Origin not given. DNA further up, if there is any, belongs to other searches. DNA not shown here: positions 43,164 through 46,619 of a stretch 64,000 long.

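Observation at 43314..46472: SARP output module at the C-terminus of a MalT-like STAND NTPase, an inverted domain order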

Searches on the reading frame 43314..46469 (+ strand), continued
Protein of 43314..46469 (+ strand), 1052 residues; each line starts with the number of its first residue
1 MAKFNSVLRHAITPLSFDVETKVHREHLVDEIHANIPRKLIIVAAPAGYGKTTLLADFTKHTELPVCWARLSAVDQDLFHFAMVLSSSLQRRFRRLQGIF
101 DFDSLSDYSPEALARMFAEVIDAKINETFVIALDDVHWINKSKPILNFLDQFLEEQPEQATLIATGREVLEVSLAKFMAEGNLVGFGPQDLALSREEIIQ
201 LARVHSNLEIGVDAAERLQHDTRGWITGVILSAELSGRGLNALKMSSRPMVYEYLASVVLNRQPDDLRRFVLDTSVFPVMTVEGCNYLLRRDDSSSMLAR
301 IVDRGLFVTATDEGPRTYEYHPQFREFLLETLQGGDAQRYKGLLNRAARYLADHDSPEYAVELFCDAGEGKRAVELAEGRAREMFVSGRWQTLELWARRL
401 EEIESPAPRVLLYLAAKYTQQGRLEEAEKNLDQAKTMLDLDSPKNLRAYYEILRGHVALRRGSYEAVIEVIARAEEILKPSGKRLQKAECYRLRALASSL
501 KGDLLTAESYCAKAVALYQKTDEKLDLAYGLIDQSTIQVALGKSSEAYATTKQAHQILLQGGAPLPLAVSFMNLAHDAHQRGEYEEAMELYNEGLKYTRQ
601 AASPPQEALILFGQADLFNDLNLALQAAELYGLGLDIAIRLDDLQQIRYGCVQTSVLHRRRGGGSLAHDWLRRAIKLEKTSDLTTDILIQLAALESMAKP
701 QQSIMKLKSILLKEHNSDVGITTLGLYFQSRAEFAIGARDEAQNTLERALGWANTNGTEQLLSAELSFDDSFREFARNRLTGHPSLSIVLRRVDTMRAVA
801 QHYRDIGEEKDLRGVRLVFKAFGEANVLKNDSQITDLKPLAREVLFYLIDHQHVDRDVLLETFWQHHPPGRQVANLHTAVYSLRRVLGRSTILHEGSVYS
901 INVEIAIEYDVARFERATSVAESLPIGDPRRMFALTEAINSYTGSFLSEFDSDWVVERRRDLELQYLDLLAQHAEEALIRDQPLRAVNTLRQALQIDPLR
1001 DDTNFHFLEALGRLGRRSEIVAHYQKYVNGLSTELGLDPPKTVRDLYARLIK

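Call 7: find_homologous_proteins(query=window:43314-46469:+, max_evalue=0.00001)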
Query window:43314-46469:+ (1052 aa): 1118 proteins with E <= 0.00001 among 8000 candidates; the best 120 are listed.
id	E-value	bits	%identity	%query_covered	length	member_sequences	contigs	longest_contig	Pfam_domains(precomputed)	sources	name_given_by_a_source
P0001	0.0e+0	2343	100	100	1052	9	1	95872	PF03704.24,PF25873.1,PF13414.13,PF17874.8,PF00515.35,PF13424.13,PF13401.13,PF07719.24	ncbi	-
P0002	0.0e+0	2078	88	100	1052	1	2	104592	PF14559.13,PF03704.24,PF25873.1,PF17874.8,PF13424.13,PF13401.13,PF13181.13,PF07719.24,PF13374.13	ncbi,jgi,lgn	-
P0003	0.0e+0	1913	81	100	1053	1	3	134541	PF03704.24,PF25873.1,PF17874.8,PF00515.35,PF13424.13,PF13401.13,PF07719.24,PF13191.13,PF13374.13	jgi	jgi:LuxR family maltose regulon positive regulatory protein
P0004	0.0e+0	1808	77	100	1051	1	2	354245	PF03704.24,PF25873.1,PF17874.8,PF13424.13,PF13401.13,PF07719.24,PF13374.13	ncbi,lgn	-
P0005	0.0e+0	1802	76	100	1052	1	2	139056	PF03704.24,PF25873.1,PF17874.8,PF13424.13,PF13401.13,PF07719.24,PF13191.13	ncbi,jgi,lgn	-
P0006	0.0e+0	1791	76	100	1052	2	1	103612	PF03704.24,PF25873.1,PF17874.8,PF13424.13,PF13401.13,PF07719.24,PF13191.13,PF13374.13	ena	-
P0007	0.0e+0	1456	63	100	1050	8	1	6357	PF07721.21,PF03704.24,PF25873.1,PF17874.8,PF00515.35,PF13424.13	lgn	-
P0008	0.0e+0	1456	63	100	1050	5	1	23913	PF03704.24,PF25873.1,PF17874.8,PF00515.35,PF13424.13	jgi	jgi:LuxR family maltose regulon positive regulatory protein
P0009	0.0e+0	1439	63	100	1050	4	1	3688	PF07721.21,PF14559.13,PF03704.24,PF25873.1,PF00515.35,PF13424.13,PF13401.13,PF13181.13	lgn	-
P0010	0.0e+0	1435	62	100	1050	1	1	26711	PF07721.21,PF14559.13,PF03704.24,PF25873.1,PF17874.8,PF00515.35,PF13424.13,PF13401.13,PF07719.24,PF13191.13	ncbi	-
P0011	0.0e+0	1434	62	100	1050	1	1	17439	PF03704.24,PF25873.1,PF17874.8,PF13424.13,PF13401.13,PF13191.13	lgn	-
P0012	0.0e+0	1413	62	100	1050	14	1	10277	PF03704.24,PF25873.1,PF17874.8,PF13424.13,PF13401.13,PF13191.13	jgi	-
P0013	0.0e+0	1410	61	100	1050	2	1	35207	PF03704.24,PF25873.1,PF13414.13,PF00515.35,PF13424.13,PF13401.13,PF13428.13,PF07719.24,PF13191.13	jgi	jgi:ATP/maltotriose-dependent transcriptional regulator MalT/two-component SAPR family response regu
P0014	0.0e+0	1407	62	100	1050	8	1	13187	PF03704.24,PF25873.1,PF17874.8,PF13424.13,PF13401.13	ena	-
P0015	0.0e+0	1383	60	100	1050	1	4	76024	PF03704.24,PF25873.1,PF17874.8,PF00515.35,PF13424.13,PF13401.13,PF13191.13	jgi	jgi:LuxR family maltose regulon positive regulatory protein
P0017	0.0e+0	1371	59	100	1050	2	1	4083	PF03704.24,PF25873.1,PF17874.8,PF00515.35,PF13424.13,PF13401.13,PF07719.24,PF13191.13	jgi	jgi:LuxR family maltose regulon positive regulatory protein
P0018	0.0e+0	1371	60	100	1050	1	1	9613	PF03704.24,PF25873.1,PF17874.8,PF00515.35,PF13424.13,PF13191.13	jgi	jgi:ATP/maltotriose-dependent transcriptional regulator MalT/DNA-binding SARP family transcriptional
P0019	0.0e+0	1347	59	100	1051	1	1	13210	PF14559.13,PF03704.24,PF25873.1,PF17874.8,PF00515.35,PF13424.13,PF13401.13,PF07719.24,PF13191.13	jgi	jgi:LuxR family maltose regulon positive regulatory protein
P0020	0.0e+0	1346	60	100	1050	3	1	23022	PF03704.24,PF25873.1,PF13414.13,PF00515.35,PF13424.13,PF13401.13,PF13181.13,PF07719.24,PF13191.13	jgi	jgi:two-component SAPR family response regulator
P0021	0.0e+0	1300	58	100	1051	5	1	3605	PF03704.24,PF25873.1,PF17874.8,PF13424.13,PF00004.36,PF13428.13,PF07719.24,PF13191.13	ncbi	-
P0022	0.0e+0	1283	56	100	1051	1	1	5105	PF14559.13,PF03704.24,PF25873.1,PF00515.35,PF13424.13,PF13181.13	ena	-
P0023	0.0e+0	1252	57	100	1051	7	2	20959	PF03704.24,PF25873.1,PF00515.35,PF13424.13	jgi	jgi:LuxR family maltose regulon positive regulatory protein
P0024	0.0e+0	1252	58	100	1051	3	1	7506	PF03704.24,PF25873.1,PF17874.8,PF13424.13,PF13401.13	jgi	jgi:ATP/maltotriose-dependent transcriptional regulator MalT/two-component SAPR family response regu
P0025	0.0e+0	1248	56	100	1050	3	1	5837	PF03704.24,PF25873.1,PF17874.8,PF00515.35,PF13424.13,PF07719.24,PF13374.13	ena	-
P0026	0.0e+0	1248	56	100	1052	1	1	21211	PF03704.24,PF25873.1,PF17874.8,PF13424.13,PF13401.13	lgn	-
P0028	0.0e+0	1246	56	100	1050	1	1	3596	PF03704.24,PF25873.1,PF17874.8,PF13424.13,PF13401.13,PF07719.24,PF13191.13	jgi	jgi:LuxR family maltose regulon positive regulatory protein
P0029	0.0e+0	1246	56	100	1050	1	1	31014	PF03704.24,PF25873.1,PF17874.8,PF00515.35,PF13424.13,PF13401.13,PF13181.13,PF13191.13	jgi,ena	-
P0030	0.0e+0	1245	56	100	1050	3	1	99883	PF03704.24,PF25873.1,PF17874.8,PF00515.35,PF13424.13,PF13401.13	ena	-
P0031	0.0e+0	1245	56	100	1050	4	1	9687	PF03704.24,PF25873.1,PF17874.8,PF13424.13,PF00004.36,PF13401.13,PF07719.24,PF13191.13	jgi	jgi:two-component SAPR family response regulator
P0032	0.0e+0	1242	56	100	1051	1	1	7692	PF03704.24,PF25873.1,PF17874.8,PF13424.13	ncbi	-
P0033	0.0e+0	1240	56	100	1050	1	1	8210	PF03704.24,PF25873.1,PF17874.8,PF13424.13,PF00004.36,PF13401.13,PF13191.13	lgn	-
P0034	0.0e+0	1239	56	100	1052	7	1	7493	PF03704.24,PF25873.1,PF00515.35,PF13424.13,PF13374.13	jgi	-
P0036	0.0e+0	1237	55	100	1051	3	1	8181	PF03704.24,PF25873.1,PF17874.8,PF00515.35,PF14938.13,PF13401.13,PF07719.24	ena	-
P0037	0.0e+0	1237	56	100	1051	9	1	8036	PF03704.24,PF25873.1,PF17874.8,PF13424.13,PF14938.13,PF13401.13,PF07719.24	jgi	jgi:DNA-binding SARP family transcriptional activator/adenylate kinase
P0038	0.0e+0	1237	56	100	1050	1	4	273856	PF03704.24,PF25873.1,PF17874.8,PF13424.13,PF00004.36,PF13401.13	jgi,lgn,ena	-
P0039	0.0e+0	1236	55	100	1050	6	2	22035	PF03704.24,PF25873.1,PF13401.13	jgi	-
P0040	0.0e+0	1235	57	100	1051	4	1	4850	PF03704.24,PF25873.1,PF17874.8,PF00515.35,PF13424.13,PF13401.13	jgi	-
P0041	0.0e+0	1232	54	100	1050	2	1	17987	PF03704.24,PF25873.1,PF17874.8,PF13424.13,PF00004.36,PF13401.13,PF13191.13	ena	-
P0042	0.0e+0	1229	55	100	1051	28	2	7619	PF03704.24,PF25873.1,PF13401.13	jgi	-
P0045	0.0e+0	1227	55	100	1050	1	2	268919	PF14559.13,PF03704.24,PF25873.1,PF13424.13,PF24762.2,PF13401.13,PF13191.13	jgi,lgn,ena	-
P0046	0.0e+0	1226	55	100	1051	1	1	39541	PF03704.24,PF25873.1,PF13424.13,PF13401.13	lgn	-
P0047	0.0e+0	1226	55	100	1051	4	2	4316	PF03704.24,PF25873.1,PF17874.8,PF00515.35,PF13424.13,PF13401.13,PF07719.24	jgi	jgi:LuxR family maltose regulon positive regulatory protein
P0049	0.0e+0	1219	55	100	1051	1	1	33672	PF14559.13,PF03704.24,PF25873.1,PF17874.8,PF00515.35,PF13424.13,PF00004.36,PF13428.13,PF13181.13,PF07719.24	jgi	jgi:LuxR family maltose regulon positive regulatory protein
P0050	0.0e+0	1218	55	100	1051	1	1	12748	PF03704.24,PF25873.1,PF17874.8,PF13424.13,PF13401.13,PF13428.13,PF13191.13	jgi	jgi:LuxR family maltose regulon positive regulatory protein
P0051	0.0e+0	1217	54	100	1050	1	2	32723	PF03704.24,PF25873.1,PF17874.8,PF00515.35,PF13424.13,PF00004.36,PF13401.13,PF07719.24,PF13191.13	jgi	-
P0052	0.0e+0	1217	54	100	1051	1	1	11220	PF03704.24,PF25873.1,PF13401.13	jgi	jgi:two-component SAPR family response regulator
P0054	0.0e+0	1209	54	100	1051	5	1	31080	PF03704.24,PF25873.1,PF13424.13,PF13401.13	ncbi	-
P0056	0.0e+0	1206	55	100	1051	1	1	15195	PF14559.13,PF03704.24,PF25873.1,PF17874.8,PF13424.13,PF13401.13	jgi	jgi:LuxR family maltose regulon positive regulatory protein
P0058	0.0e+0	1205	54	100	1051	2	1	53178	PF03704.24,PF25873.1,PF17874.8,PF13424.13,PF13401.13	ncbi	-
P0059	0.0e+0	1204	54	100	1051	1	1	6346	PF14559.13,PF03704.24,PF25873.1,PF17874.8,PF13424.13,PF13401.13,PF07719.24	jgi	jgi:LuxR family maltose regulon positive regulatory protein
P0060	0.0e+0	1202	54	100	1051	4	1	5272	PF03704.24,PF25873.1,PF13424.13,PF13401.13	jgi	jgi:DNA-binding SARP family transcriptional activator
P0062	0.0e+0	1201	53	100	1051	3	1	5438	PF07721.21,PF03704.24,PF25873.1,PF17874.8,PF13424.13,PF13401.13,PF13428.13,PF07719.24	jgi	jgi:DNA-binding SARP family transcriptional activator/tetratricopeptide (TPR) repeat protein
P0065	0.0e+0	1192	54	100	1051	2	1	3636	PF14559.13,PF03704.24,PF25873.1,PF17874.8,PF13424.13,PF13401.13,PF07719.24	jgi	jgi:LuxR family maltose regulon positive regulatory protein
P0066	0.0e+0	1192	54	100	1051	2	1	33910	PF03704.24,PF25873.1,PF17874.8,PF13424.13,PF13401.13,PF07719.24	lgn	-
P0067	0.0e+0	1192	54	100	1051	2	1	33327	PF03704.24,PF25873.1,PF17874.8,PF13424.13,PF13401.13,PF07719.24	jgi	-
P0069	0.0e+0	1188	54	100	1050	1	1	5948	PF03704.24,PF25873.1,PF13424.13,PF13401.13,PF13374.13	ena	-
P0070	0.0e+0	1186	54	100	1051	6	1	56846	PF03704.24,PF25873.1,PF17874.8,PF00515.35,PF13424.13,PF00004.36,PF13401.13,PF07719.24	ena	-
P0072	0.0e+0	1183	54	100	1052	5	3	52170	PF03704.24,PF25873.1,PF17874.8,PF13424.13,PF13191.13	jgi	jgi:LuxR family maltose regulon positive regulatory protein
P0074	0.0e+0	1182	53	100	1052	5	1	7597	PF03704.24,PF25873.1,PF17874.8,PF00515.35,PF13424.13,PF13401.13,PF07719.24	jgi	jgi:ATP/maltotriose-dependent transcriptional regulator MalT/two-component SAPR family response regu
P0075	0.0e+0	1181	53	100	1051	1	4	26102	PF14559.13,PF03704.24,PF25873.1,PF17874.8,PF00515.35,PF13424.13,PF13401.13,PF07719.24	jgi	jgi:ATP/maltotriose-dependent transcriptional regulator MalT/DNA-binding SARP family transcriptional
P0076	0.0e+0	1179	54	100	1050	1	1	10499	PF03704.24,PF25873.1,PF17874.8,PF13424.13,PF07719.24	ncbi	ncbi:MAG: BTAD domain-containing putative transcriptional regulator [Chloroflexota bacterium]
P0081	0.0e+0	1175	54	100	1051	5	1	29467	PF03704.24,PF25873.1,PF17874.8,PF13424.13,PF07719.24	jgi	jgi:ATP/maltotriose-dependent transcriptional regulator MalT/DNA-binding SARP family transcriptional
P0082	0.0e+0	1173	52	100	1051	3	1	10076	PF14559.13,PF03704.24,PF25873.1,PF17874.8,PF00515.35,PF13424.13,PF13401.13,PF07719.24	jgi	-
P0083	0.0e+0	1171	53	99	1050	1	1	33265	PF03704.24,PF25873.1,PF17874.8,PF00515.35,PF13424.13,PF13181.13,PF07719.24,PF13374.13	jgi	jgi:LuxR family maltose regulon positive regulatory protein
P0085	0.0e+0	1170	53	100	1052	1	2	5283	PF03704.24,PF25873.1,PF00515.35,PF13424.13,PF13401.13,PF07719.24,PF13191.13,PF13374.13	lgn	-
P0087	0.0e+0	1168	52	100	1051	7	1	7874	PF03704.24,PF25873.1,PF17874.8,PF13424.13,PF13401.13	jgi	jgi:ATP/maltotriose-dependent transcriptional regulator MalT/DNA-binding SARP family transcriptional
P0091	0.0e+0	1165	52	100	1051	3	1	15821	PF03704.24,PF25873.1,PF17874.8,PF13424.13,PF13401.13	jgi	jgi:LuxR family maltose regulon positive regulatory protein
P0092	0.0e+0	1162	53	100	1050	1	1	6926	PF03704.24,PF25873.1,PF17874.8,PF13424.13,PF13374.13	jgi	jgi:ATP/maltotriose-dependent transcriptional regulator MalT/DNA-binding SARP family transcriptional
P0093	0.0e+0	1157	52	100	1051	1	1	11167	PF03704.24,PF25873.1,PF17874.8,PF13424.13,PF13401.13,PF13191.13,PF13374.13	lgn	-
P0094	0.0e+0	1156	53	100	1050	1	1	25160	PF03704.24,PF25873.1,PF00515.35,PF13424.13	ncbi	-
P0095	0.0e+0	1155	54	100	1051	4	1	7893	PF03704.24,PF25873.1,PF17874.8,PF00515.35,PF13424.13,PF00004.36,PF13401.13,PF07719.24,PF13374.13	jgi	-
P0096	0.0e+0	1154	54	100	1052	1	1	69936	PF03704.24,PF25873.1,PF17874.8,PF00515.35,PF13424.13,PF13401.13,PF07719.24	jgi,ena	jgi:two-component SAPR family response regulator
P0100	0.0e+0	1151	54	100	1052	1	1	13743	PF03704.24,PF25873.1,PF17874.8,PF13424.13,PF00004.36,PF13401.13,PF13181.13,PF07719.24,PF13374.13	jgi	jgi:LuxR family maltose regulon positive regulatory protein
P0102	0.0e+0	1147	53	100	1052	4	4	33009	PF03704.24,PF25873.1,PF13424.13,PF07719.24,PF13374.13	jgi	-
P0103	0.0e+0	1146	52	100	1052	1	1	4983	PF03704.24,PF25873.1,PF17874.8,PF00515.35,PF13424.13,PF00004.36,PF07719.24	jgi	jgi:ATP/maltotriose-dependent transcriptional regulator MalT/DNA-binding SARP family transcriptional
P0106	0.0e+0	1136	53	100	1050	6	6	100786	PF03704.24,PF25873.1,PF17874.8,PF00515.35,PF13424.13,PF13181.13,PF07719.24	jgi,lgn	jgi:ATP/maltotriose-dependent transcriptional regulator MalT/DNA-binding SARP family transcriptional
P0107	0.0e+0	1136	51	100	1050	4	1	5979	PF03704.24,PF25873.1,PF13401.13,PF13428.13,PF07719.24,PF13191.13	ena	-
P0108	0.0e+0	1134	52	100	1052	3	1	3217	PF03704.24,PF25873.1,PF17874.8,PF00515.35,PF13424.13,PF13401.13,PF07719.24,PF13191.13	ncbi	-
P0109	0.0e+0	1132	52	100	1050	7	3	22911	PF03704.24,PF25873.1,PF17874.8,PF13401.13,PF13191.13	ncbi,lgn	-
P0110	0.0e+0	1128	52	100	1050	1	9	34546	PF03704.24,PF25873.1,PF17874.8,PF13424.13,PF07719.24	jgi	jgi:ATP/maltotriose-dependent transcriptional regulator MalT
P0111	0.0e+0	1126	51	100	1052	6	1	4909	PF03704.24,PF25873.1,PF17874.8,PF13424.13,PF07719.24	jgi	jgi:ATP/maltotriose-dependent transcriptional regulator MalT/DNA-binding SARP family transcriptional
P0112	0.0e+0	1119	50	100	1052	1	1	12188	PF03704.24,PF25873.1,PF08631.17,PF13414.13,PF17874.8,PF00515.35,PF13424.13,PF13428.13,PF07719.24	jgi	jgi:ATP/maltotriose-dependent transcriptional regulator MalT/two-component SAPR family response regu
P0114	0.0e+0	1113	52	100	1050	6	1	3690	PF03704.24,PF25873.1,PF17874.8,PF13424.13,PF13191.13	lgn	-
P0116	0.0e+0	1112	50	100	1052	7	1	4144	PF03704.24,PF25873.1,PF17874.8,PF13424.13,PF00486.35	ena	-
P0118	0.0e+0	1110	51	100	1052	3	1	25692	PF03704.24,PF25873.1,PF17874.8,PF00515.35,PF13424.13,PF13401.13,PF07719.24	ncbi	-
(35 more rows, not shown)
